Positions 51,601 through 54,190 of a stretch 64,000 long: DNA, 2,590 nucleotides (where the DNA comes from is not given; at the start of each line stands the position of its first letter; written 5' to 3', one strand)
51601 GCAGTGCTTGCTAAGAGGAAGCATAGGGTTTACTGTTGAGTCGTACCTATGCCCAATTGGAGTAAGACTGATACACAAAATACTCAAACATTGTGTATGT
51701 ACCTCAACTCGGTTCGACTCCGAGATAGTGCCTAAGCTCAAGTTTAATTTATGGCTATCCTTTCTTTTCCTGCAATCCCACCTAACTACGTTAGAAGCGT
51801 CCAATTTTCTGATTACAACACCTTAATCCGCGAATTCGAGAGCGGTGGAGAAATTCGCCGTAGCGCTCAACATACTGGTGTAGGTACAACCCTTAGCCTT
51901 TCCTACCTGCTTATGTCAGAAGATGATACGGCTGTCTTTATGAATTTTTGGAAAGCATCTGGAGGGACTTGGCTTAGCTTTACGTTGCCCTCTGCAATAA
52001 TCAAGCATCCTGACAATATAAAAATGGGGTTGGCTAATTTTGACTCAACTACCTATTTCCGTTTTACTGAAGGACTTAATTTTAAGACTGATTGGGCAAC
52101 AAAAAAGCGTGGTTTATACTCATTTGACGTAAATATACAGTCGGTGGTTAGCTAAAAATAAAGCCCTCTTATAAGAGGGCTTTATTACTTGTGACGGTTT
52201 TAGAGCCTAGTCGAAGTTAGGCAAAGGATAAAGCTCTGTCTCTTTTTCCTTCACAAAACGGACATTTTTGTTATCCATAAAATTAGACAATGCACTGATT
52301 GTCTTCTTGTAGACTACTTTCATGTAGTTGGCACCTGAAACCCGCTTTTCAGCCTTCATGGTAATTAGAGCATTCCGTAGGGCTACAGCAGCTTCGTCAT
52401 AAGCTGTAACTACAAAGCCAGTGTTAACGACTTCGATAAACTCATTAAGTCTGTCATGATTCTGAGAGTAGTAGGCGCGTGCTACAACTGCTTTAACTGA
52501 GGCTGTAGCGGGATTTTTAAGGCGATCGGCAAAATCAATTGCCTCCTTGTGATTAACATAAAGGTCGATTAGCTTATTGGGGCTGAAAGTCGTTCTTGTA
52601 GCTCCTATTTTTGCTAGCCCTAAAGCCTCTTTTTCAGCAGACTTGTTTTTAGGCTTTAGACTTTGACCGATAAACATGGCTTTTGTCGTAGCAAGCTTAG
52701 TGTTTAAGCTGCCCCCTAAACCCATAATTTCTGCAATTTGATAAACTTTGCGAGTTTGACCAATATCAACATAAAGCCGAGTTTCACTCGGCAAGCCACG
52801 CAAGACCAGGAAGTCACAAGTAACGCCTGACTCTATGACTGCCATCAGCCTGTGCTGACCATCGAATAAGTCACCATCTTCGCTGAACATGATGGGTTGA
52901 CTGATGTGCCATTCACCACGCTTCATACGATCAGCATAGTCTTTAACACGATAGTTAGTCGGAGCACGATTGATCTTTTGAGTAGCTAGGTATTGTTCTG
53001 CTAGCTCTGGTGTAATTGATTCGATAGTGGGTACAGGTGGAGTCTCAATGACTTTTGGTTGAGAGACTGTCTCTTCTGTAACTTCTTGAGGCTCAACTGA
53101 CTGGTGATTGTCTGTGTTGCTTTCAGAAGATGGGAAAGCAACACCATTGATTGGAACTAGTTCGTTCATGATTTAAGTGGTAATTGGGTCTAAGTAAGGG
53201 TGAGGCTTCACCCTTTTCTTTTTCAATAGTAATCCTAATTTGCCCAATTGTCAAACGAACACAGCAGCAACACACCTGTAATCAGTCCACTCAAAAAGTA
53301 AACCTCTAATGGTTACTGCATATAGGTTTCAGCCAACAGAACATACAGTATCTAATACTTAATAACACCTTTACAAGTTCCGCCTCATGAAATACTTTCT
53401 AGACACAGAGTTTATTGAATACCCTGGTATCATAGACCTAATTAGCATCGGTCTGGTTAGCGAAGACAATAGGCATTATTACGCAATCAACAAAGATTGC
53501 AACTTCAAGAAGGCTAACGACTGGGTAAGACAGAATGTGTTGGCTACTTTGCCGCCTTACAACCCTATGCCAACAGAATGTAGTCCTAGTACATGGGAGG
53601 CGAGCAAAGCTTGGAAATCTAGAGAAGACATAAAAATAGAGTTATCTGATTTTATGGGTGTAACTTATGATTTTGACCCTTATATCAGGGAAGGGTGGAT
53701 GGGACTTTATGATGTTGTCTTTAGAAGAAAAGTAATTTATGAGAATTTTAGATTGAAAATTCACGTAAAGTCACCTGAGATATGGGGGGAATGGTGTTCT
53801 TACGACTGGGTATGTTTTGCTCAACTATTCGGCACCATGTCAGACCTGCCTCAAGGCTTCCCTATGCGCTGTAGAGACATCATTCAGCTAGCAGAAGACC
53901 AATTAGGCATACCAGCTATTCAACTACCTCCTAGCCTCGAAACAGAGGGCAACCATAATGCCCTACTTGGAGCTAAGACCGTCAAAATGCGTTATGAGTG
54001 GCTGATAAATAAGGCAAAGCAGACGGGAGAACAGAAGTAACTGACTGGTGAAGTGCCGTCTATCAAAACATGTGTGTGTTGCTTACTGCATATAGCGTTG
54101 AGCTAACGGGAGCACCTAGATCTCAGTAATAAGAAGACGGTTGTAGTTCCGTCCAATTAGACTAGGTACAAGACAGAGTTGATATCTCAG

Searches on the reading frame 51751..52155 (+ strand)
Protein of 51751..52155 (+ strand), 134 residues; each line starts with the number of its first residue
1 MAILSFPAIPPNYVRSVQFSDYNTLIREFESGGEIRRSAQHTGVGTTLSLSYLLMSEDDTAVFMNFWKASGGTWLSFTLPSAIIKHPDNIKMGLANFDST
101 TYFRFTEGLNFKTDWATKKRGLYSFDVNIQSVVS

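Call 40: find_related_loci(query=window:51751-52155:+, collection=viral_contigs, flank=10000)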
Query window:51751-52155:+ (134 aa) in viral_contigs; peptide patterns used: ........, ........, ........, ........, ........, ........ (x = any residue, [..] = any of these).
4 stretches matched a pattern, but none encodes a relative of the query by tblastn (E <= 1e-3).

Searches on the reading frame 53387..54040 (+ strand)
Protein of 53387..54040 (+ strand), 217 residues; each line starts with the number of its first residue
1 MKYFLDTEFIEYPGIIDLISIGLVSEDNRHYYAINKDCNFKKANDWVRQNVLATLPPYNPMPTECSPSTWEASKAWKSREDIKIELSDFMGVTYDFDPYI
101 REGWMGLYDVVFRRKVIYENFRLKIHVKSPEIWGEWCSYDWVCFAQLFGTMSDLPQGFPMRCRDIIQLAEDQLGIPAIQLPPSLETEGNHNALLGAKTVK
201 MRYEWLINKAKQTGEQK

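Call 23: search_protein_families(library=phrogs, proteins=[window:53387-54040:+], max_evalue=0.01)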
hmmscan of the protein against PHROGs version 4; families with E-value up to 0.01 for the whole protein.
window:53387-54040:+ (217 aa): 1 family
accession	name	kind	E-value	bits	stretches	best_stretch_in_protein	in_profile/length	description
phrog_2259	-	DNA, RNA and nucleotide metabolism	8.7e-44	150.3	1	1-211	7-177/186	Rnase H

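Call 30: find_related_loci(query=window:53387-54040:+, collection=viral_contigs, flank=10000)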
Query window:53387-54040:+ (217 aa) in viral_contigs; peptide patterns used: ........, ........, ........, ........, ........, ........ (x = any residue, [..] = any of these).
38 stretches matched a pattern; 37 encode a relative of the query (tblastn E <= 1e-3); 37 distinct loci.
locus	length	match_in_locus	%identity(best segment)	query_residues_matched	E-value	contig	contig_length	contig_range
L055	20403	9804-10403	55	1-206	2e-65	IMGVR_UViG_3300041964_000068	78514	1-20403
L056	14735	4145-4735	48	1-208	1e-56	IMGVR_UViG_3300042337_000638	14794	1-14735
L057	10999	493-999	45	1-206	4e-43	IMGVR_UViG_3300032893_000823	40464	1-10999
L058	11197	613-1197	38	1-216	2e-39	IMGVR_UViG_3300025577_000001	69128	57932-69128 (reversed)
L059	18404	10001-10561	41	1-212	7e-39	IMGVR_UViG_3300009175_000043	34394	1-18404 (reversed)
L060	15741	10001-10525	41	1-212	1e-35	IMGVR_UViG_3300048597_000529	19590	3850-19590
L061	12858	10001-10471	40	1-211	5e-34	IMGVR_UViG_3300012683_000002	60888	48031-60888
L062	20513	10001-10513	39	1-203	1e-33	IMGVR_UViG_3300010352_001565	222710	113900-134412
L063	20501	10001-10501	38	1-212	3e-33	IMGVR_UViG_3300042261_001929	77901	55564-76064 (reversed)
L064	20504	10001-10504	43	1-206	2e-32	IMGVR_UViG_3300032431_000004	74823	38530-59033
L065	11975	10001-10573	38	1-210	4e-31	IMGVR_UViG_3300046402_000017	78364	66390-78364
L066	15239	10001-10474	38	1-206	2e-29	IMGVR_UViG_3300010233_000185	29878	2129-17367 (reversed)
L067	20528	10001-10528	35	1-207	1e-29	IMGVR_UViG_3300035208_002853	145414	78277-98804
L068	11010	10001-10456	36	1-206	4e-29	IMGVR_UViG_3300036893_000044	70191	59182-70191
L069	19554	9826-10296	36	1-209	1e-27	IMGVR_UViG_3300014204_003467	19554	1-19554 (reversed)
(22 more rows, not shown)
